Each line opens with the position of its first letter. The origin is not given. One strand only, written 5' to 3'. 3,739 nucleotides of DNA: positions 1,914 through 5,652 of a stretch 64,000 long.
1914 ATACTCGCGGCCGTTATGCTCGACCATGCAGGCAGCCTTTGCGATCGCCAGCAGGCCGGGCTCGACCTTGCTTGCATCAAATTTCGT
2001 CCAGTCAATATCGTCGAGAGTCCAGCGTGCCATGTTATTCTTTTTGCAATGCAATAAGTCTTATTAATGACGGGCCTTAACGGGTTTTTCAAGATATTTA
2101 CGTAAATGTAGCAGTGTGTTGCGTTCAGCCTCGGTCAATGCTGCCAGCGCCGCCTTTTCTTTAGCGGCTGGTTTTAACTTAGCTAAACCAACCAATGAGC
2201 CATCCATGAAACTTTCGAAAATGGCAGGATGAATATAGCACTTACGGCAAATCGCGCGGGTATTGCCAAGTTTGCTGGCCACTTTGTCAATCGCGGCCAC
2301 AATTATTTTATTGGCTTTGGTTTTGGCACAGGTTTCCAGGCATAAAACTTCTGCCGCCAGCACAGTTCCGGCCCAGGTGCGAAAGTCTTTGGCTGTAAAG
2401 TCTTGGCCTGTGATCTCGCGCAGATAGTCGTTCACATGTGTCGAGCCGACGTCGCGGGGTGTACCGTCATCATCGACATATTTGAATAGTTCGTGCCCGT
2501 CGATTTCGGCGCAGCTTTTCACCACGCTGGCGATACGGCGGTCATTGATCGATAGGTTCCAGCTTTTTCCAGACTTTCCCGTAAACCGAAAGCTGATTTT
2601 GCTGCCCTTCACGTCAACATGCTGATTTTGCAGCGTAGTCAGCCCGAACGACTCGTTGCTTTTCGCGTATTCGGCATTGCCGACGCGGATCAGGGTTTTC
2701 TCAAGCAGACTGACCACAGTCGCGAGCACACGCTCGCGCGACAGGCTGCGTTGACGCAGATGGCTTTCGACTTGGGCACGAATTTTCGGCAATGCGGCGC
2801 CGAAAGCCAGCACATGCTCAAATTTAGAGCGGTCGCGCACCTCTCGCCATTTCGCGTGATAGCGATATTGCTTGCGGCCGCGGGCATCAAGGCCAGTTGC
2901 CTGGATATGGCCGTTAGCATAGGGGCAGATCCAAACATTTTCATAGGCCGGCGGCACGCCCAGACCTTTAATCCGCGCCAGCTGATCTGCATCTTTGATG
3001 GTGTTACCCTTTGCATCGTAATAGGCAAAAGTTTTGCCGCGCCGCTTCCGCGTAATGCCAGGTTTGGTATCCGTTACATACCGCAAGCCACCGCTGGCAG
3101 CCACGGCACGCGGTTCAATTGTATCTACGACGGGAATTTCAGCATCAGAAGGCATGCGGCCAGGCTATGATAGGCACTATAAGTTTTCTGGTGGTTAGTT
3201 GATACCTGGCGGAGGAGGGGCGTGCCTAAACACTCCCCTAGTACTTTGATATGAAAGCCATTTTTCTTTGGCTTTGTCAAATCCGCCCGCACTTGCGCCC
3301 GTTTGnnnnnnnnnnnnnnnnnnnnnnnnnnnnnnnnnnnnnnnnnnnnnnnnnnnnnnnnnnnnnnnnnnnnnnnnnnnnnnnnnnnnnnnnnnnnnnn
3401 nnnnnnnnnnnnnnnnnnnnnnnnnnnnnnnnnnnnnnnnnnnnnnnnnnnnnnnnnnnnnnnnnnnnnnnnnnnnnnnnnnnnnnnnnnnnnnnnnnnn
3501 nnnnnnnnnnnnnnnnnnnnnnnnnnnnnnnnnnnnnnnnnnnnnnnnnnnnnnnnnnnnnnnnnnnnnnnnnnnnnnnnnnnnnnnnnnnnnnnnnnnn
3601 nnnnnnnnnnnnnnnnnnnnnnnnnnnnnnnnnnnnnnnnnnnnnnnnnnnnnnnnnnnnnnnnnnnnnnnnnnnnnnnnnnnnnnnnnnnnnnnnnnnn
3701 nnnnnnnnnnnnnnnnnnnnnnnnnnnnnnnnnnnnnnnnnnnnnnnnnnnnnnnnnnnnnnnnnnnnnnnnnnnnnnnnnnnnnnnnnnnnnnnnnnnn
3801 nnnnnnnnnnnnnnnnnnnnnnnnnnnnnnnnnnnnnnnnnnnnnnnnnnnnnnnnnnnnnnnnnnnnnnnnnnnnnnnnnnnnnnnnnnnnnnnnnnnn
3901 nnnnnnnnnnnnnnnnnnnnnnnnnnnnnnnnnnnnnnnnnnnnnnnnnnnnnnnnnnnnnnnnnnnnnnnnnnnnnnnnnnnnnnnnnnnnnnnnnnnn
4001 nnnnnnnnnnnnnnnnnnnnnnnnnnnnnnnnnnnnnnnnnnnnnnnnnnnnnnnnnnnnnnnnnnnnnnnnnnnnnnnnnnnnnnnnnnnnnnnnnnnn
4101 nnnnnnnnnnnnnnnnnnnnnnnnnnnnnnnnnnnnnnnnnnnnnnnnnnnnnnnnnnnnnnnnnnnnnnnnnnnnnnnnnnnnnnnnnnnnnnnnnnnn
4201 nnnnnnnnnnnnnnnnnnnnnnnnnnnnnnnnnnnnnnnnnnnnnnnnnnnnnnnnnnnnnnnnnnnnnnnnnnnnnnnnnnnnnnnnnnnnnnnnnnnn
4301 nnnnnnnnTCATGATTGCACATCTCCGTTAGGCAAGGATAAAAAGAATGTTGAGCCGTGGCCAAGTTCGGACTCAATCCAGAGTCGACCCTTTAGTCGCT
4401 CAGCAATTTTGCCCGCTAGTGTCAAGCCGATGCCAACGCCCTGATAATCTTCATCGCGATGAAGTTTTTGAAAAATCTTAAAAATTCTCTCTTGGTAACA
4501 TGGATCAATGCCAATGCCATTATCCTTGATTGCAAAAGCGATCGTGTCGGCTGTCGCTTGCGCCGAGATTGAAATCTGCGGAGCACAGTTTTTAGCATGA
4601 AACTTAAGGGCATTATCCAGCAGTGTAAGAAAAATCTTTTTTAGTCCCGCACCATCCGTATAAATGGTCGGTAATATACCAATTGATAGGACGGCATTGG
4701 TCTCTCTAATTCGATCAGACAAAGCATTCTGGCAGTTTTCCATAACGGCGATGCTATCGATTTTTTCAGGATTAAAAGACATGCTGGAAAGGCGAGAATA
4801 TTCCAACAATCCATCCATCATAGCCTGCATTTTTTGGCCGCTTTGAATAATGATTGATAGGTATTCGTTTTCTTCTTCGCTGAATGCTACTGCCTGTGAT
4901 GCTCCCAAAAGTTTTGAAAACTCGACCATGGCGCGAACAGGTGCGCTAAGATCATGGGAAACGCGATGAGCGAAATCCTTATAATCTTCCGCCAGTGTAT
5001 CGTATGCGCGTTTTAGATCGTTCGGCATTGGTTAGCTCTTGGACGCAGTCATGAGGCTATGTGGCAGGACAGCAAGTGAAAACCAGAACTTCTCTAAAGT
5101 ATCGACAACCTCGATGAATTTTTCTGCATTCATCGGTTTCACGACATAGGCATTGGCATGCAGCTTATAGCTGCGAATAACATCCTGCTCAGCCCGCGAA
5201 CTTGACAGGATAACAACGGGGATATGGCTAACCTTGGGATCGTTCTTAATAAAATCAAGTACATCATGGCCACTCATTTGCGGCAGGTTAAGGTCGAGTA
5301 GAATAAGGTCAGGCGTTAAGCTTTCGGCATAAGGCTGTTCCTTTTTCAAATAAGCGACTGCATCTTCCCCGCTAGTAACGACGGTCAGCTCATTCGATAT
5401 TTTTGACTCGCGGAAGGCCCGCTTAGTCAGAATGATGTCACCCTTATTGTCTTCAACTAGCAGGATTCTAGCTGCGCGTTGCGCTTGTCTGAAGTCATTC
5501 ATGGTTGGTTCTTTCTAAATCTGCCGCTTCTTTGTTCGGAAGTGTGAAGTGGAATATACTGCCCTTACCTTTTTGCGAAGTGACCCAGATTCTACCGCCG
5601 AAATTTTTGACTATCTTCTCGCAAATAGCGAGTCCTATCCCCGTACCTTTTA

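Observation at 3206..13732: tRNA-Ser(CGA)-integrated ~10.5-kb island whose cargo is entirely a two-component / c-di-GMP signalling module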

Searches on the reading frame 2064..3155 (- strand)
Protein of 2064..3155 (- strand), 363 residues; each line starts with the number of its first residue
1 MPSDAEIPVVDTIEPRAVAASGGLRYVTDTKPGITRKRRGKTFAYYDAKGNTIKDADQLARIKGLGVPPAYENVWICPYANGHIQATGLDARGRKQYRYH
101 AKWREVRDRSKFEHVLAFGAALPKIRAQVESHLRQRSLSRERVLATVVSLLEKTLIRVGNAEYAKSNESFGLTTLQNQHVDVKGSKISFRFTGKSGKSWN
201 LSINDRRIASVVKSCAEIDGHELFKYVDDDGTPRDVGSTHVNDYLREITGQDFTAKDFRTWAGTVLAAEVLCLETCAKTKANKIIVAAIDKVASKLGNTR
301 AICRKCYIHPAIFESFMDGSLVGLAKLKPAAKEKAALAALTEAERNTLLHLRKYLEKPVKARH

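Call 11: find_encoding_contigs(protein=window:2064-3155:-, flank=10000, max_places=10)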
Protein window:2064-3155:- (363 aa): no gene with exactly this product is on record in the collection.

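Call 21: search_protein_families(library=ncbifam, proteins=[window:2064-3155:-], max_evalue=0.00001)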
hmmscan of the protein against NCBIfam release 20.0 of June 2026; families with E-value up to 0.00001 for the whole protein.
window:2064-3155:- (363 aa): 0 families

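Call 22: find_homologous_proteins(query=window:2064-3155:-, max_evalue=1e-40)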
Query window:2064-3155:- (363 aa): 8000 proteins with E <= 1e-40 among 8000 candidates; the best 120 are listed.
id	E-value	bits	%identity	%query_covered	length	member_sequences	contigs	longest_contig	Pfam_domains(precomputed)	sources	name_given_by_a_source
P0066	1.4e-240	816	100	100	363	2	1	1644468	PF21338.3,PF01028.26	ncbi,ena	-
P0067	5.6e-196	669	81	100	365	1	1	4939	PF21338.3,PF01028.26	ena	-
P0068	8.8e-143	494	63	97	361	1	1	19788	PF21338.3,PF01028.26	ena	-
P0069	1.3e-134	467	61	92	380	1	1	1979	PF21338.3,PF01028.26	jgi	jgi:DNA topoisomerase-1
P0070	3.3e-134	466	60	96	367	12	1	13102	PF21338.3,PF01028.26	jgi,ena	-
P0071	3.3e-134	466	60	95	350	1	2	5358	PF21338.3,PF01028.26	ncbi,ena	-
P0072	3.7e-134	466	60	95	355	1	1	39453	PF21338.3,PF01028.26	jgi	-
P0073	3.4e-133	462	59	95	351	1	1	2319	PF21338.3,PF01028.26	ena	-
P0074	8.8e-133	461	59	95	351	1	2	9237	PF21338.3,PF01028.26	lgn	-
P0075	2.0e-132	460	60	96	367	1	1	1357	PF21338.3,PF01028.26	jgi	jgi:DNA topoisomerase I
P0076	2.7e-132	460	60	92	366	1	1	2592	PF21338.3,PF01028.26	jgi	jgi:DNA topoisomerase-1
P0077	3.2e-132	459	61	94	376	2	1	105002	PF21338.3,PF01028.26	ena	-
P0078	3.4e-132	459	64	86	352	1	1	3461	PF21338.3,PF01028.26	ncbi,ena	-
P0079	4.8e-132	459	58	99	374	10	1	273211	PF21338.3,PF01028.26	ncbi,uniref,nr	ncbi:DNA topoisomerase IB [Bradyrhizobium sp. BR 10261]|uniref:DNA topoisomerase IB n=1 Tax=Bradyrhi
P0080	4.9e-132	459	60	93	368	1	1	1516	PF21338.3,PF01028.26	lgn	-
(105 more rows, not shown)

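Call 23: find_encoding_contigs(protein=P0067, flank=10000, max_places=3)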
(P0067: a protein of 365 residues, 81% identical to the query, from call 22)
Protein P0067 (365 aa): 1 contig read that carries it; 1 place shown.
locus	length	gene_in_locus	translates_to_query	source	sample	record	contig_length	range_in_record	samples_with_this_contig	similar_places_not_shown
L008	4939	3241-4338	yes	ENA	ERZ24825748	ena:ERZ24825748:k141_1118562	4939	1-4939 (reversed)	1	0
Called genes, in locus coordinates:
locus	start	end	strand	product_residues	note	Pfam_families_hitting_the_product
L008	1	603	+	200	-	?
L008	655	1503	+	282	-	PF00950:ABC-3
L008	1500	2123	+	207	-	PF06226:DUF1007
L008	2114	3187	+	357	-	PF03824:NicO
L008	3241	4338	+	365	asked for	PF21338:Top1B_N_bact, PF01028:Topoisom_I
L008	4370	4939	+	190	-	?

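Call 24: find_encoding_contigs(protein=P0068, flank=10000, max_places=3)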
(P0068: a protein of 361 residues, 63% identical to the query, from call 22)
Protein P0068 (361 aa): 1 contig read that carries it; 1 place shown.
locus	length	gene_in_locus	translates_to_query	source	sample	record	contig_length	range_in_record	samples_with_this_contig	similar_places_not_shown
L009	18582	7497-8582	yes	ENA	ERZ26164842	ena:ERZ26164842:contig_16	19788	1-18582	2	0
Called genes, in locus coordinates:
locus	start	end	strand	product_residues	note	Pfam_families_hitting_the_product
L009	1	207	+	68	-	?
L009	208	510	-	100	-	-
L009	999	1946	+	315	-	PF00892:EamA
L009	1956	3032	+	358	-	PF01430:HSP33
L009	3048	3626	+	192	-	-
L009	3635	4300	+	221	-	-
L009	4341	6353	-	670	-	-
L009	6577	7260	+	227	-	PF05494:MlaC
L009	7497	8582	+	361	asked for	PF21338:Top1B_N_bact, PF01028:Topoisom_I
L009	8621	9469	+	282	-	PF03405:FA_desaturase_2 (weak)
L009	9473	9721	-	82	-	PF14542:Acetyltransf_CG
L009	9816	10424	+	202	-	PF03162:Y_phosphatase2 (weak), PF13350:Y_phosphatase3, PF22784:PTP-SAK, PF22785:Tc-R-P (weak)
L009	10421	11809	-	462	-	PF00005:ABC_tran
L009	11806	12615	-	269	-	-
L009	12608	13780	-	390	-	-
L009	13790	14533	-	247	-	-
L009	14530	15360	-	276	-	-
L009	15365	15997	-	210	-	PF13489:Methyltransf_23 (weak), PF08241:Methyltransf_11, PF13649:Methyltransf_25 (weak)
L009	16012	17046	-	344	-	-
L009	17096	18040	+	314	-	-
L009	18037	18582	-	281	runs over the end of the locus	PF01501:Glyco_transf_8 (weak)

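Call 25: list_cluster_members(proteins=[P0066, P0067])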
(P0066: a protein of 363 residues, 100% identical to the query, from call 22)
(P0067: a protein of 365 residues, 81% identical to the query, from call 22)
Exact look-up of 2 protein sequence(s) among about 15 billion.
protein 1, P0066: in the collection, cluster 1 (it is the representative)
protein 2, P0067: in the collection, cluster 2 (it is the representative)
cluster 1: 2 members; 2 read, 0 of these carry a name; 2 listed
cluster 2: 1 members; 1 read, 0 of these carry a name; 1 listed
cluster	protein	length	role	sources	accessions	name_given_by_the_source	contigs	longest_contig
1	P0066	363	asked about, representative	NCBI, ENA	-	-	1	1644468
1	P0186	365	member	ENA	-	-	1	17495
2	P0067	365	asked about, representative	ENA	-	-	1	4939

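Call 26: find_encoding_contigs(protein=P0186, flank=10000, max_places=3)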
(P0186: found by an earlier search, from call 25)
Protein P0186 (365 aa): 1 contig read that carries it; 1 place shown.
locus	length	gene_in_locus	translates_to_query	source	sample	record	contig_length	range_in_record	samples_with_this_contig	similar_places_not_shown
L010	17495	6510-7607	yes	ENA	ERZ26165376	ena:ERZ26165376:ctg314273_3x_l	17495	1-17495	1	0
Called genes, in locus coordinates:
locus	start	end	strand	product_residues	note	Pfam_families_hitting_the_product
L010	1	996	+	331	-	?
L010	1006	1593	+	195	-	-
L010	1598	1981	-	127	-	PF03795:YCII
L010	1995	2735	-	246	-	-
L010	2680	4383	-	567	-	-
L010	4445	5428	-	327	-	-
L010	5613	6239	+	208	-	PF05494:MlaC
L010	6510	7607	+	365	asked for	PF21338:Top1B_N_bact, PF01028:Topoisom_I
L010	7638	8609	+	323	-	-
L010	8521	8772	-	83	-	PF14542:Acetyltransf_CG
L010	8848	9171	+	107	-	-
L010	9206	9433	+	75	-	PF13350:Y_phosphatase3 (weak), PF22784:PTP-SAK (weak)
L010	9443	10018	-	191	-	PF00908:dTDP_sugar_isom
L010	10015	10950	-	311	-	PF00483:NTP_transferase, PF12804:NTP_transf_3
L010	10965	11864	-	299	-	PF01370:Epimerase, PF02719:Polysacc_synt_2 (faint), PF04321:RmlD_sub_bind, PF16363:GDP_Man_Dehyd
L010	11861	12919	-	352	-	PF01073:3Beta_HSD, PF01370:Epimerase, PF02719:Polysacc_synt_2, PF04321:RmlD_sub_bind, PF07993:NAD_binding_4 (faint), PF16363:GDP_Man_Dehyd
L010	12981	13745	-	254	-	PF00081:Sod_Fe_N, PF02777:Sod_Fe_C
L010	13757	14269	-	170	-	-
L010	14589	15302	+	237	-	PF00072:Response_reg, PF00486:Trans_reg_C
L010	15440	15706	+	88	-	-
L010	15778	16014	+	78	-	PF13441:Gly-zipper_YMGG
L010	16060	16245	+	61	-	PF07043:DUF1328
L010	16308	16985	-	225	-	PF00512:HisKA, PF02518:HATPase_c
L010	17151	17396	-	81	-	-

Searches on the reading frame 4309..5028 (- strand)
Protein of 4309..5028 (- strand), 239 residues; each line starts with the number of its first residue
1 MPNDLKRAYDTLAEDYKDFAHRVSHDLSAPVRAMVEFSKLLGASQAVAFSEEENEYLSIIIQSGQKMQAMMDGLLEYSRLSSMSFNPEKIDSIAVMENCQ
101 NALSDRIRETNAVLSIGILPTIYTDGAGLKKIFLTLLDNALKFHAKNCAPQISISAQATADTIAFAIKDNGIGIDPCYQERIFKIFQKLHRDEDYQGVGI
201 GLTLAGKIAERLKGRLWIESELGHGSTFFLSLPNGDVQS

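Call 8: search_protein_families(library=pfam, proteins=[window:4309-5028:-], max_evalue=0.01)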
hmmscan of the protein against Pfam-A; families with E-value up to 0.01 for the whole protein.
window:4309-5028:- (239 aa): 3 families
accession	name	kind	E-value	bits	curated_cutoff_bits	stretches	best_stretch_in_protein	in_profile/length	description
PF02518.31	HATPase_c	-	1.1e-21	77.8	26.4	1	125-234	2-109/111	Histidine kinase-, DNA gyrase B-, and HSP90-like ATPase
PF00512.31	HisKA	-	2.6e-08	34.2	26.9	1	18-81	4-64/66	His Kinase A (phospho-acceptor) domain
PF13589.12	HATPase_c_3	-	0.00058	20.3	25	1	134-206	8-81/137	Histidine kinase-, DNA gyrase B-, and HSP90-like ATPase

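Call 37: search_protein_families(library=ncbifam, proteins=[window:4309-5028:-], max_evalue=0.001)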
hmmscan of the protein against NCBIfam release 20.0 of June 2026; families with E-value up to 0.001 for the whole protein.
window:4309-5028:- (239 aa): 76 families (the best 25 are shown)
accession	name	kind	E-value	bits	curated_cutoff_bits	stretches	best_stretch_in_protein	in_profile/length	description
NF047465.1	hybrid_HK_LvrA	exception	2.2e-39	135.1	1200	1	10-233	594-817/819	hybrid histidine kinase/response regulator LvrA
NF046044.1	PnpS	equivalog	4.4e-35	121.4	400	1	16-233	170-390/390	two-component system histidine kinase PnpS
NF006800.0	PRK09303.1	equivalog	1.1e-30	106.9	342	1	22-233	157-376/383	histidine kinase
TIGR02956.1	TMAO_torS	equivalog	1.6e-30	106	676.5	1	22-233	470-681/967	TMAO reductase system sensor histidine kinase/response regulator TorS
TIGR02966.1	phoR_proteo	equivalog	6.3e-28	97.8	334.2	1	12-230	110-331/333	phosphate regulon sensor histidine kinase PhoR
NF011874.0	PRK15347.1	equivalog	3e-25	88.4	852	1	22-236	404-616/921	two component system sensor kinase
NF038297.2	hybrid_HK_HrmK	equivalog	4.2e-25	88.4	725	1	19-234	238-457/607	hybrid histidine kinase/response regulator HrmK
NF047874.1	MASE3_PAS_HK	subfamily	1.1e-24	87.2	560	1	17-235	399-626/655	MASE3 domain-containing sensor histidine kinase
NF041947.1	LuxQ_Vibrio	equivalog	5e-24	84.2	1200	1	10-234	466-696/843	quorum-sensing autoinducer 2 sensor kinase/phosphatase LuxQ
NF041832.1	near_NosP_CTERM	subfamily_domain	5.3e-24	85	400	1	20-237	11-228/370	NahK/ErcS family hybrid sensor histidine kinase/response regulator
NF008302.0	PRK11091.1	equivalog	9.7e-24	83.6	838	1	7-233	271-504/779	aerobic respiration two-component sensor histidine kinase ArcB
NF008468.0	PRK11360.1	equivalog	1.3e-23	83.2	646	1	23-235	403-609/616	two-component system sensor histidine kinase AtoS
NF033092.0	HK_WalK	equivalog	7.3e-23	81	725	1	13-233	369-593/594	cell wall metabolism sensor histidine kinase WalK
NF041880.1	EPS_EpsF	equivalog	9.3e-22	77.2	900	1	10-233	265-492/492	response regulator EpsF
NF008312.0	PRK11100.1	equivalog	5.2e-21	75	356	1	17-233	257-473/477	two-component system sensor histidine kinase CreC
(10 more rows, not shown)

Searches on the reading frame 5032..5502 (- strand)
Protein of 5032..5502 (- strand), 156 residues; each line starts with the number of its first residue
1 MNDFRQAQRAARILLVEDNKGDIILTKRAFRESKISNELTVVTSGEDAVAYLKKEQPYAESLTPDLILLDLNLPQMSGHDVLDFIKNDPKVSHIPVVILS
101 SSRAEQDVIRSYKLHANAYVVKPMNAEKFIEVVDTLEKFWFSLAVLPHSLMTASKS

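Call 8: search_protein_families(library=pfam, proteins=[window:5032-5502:-], max_evalue=0.01)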
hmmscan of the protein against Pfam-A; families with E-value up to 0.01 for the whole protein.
window:5032-5502:- (156 aa): 1 family
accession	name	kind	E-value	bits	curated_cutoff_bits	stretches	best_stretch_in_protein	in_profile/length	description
PF00072.30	Response_reg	-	7.8e-21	74.8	30.2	1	13-133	1-110/111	Response regulator receiver domain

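Call 37: search_protein_families(library=ncbifam, proteins=[window:5032-5502:-], max_evalue=0.001)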
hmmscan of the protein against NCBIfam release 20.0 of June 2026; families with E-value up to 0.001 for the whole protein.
window:5032-5502:- (156 aa): 81 families (the best 25 are shown)
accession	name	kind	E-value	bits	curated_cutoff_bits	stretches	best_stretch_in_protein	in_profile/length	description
NF007935.0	PRK10651.1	equivalog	1.3e-16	60.4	250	1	7-134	3-121/216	two-component system response regulator NarL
TIGR02154.1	PhoB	equivalog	5.8e-15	55.2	296.2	1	11-132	3-115/226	phosphate regulon transcriptional regulator PhoB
NF007135.0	PRK09581.1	equivalog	1e-14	54.3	474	1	10-139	2-122/457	PleD family two-component system response regulator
NF041866.1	EpsW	equivalog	1.1e-14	54.1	200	1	13-136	8-124/131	exopolysaccharide biosynthesis response regulator EpsW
NF041946.1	LuxO_transreg_Vib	equivalog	4.5e-12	45.5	800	1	34-132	18-107/463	quorum-sensing sigma-54 dependent transcriptional regulator LuxO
NF040689.1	MtrAB_MtrA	equivalog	4.7e-12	45.7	300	1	40-132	26-108/219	MtrAB system response regulator MtrA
NF045991.1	RespRegCtrARhodob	equivalog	1.7e-11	44.3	350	1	12-133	2-112/224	response regulator transcription factor CtrA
NF053854.1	RespRegPhoBBctds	equivalog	2.4e-11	43.5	270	1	36-130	22-108/225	two-component system response regulator PhoB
NF012227.0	AdeR_RR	equivalog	1.1e-10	41.4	340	1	8-135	9-124/239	efflux system response regulator transcription factor AdeR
NF045944.1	ResRegRpaBCyano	equivalog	1.4e-10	40.9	330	1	29-129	14-104/229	response regulator transcription factor RpaB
NF008302.0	PRK11091.1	equivalog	1.5e-10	40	838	1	7-136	522-642/779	aerobic respiration two-component sensor histidine kinase ArcB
NF007901.0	PRK10610.1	equivalog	1.7e-10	41.1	189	1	28-133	19-120/129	chemotaxis response regulator CheY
TIGR02875.1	spore_0_A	equivalog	1.8e-10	40.5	200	1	11-136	3-121/262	sporulation transcription factor Spo0A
NF041733.1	resp_reg_CseB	equivalog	3.8e-10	39.5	350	1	12-128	2-106/228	two-component system response regulator CseB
NF045505.1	RR_RssB_Pseudo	equivalog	4.2e-10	39.2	700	1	60-129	46-113/394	two-component system response regulator RssB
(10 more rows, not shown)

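Call 67: search_solved_structures(query=window:5032-5502:-, max_evalue=1e-8)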
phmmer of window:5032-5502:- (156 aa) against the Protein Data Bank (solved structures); distinct sequences matched with E-value up to 1e-8: 32.
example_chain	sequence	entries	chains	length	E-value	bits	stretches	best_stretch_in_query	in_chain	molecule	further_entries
1k68_A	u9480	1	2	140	4.7e-37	130.2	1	12-147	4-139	Phytochrome Response Regulator RcpA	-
5te9_A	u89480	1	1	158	6e-36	126.6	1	11-148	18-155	Response regulator receiver protein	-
1i3c_A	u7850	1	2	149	2.3e-31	111.8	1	12-148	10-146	RESPONSE REGULATOR RCP1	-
1jlk_A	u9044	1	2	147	2.6e-31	111.6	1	12-147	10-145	Response regulator RCP1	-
6xvu_A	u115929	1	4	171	1.9e-30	108.8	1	8-149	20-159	Response regulator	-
5ic5_A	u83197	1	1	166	1.5e-29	105.9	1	13-153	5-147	Candidate response regulator, CheY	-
8avv_A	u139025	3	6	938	5.9e-29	104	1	8-149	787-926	Bacteriophytochrome,Response regulator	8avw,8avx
5brj_A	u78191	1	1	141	4.5e-28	101.1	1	12-142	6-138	Two component response regulator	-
4zyl_A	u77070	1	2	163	4.1e-22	81.8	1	10-148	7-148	RphyB protein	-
3heb_A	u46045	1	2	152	8.3e-22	80.8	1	11-147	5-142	Response regulator receiver domain protein (CheY)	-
1k66_A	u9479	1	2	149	7.7e-20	74.4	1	12-148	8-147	Phytochrome Response Regulator RcpB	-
1a04_A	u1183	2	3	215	3.4e-11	46.4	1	34-133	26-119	NITRATE/NITRITE RESPONSE REGULATOR PROTEIN NARL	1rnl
1m5t_A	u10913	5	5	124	5.3e-11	45.8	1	59-136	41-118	cell division response regulator DivK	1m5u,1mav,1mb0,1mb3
2qvg_A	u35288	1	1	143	7.2e-11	45.4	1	11-132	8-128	Two component response regulator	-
9xzo_A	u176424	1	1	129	1.6e-10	44.3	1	11-132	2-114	De novo protein M1X0B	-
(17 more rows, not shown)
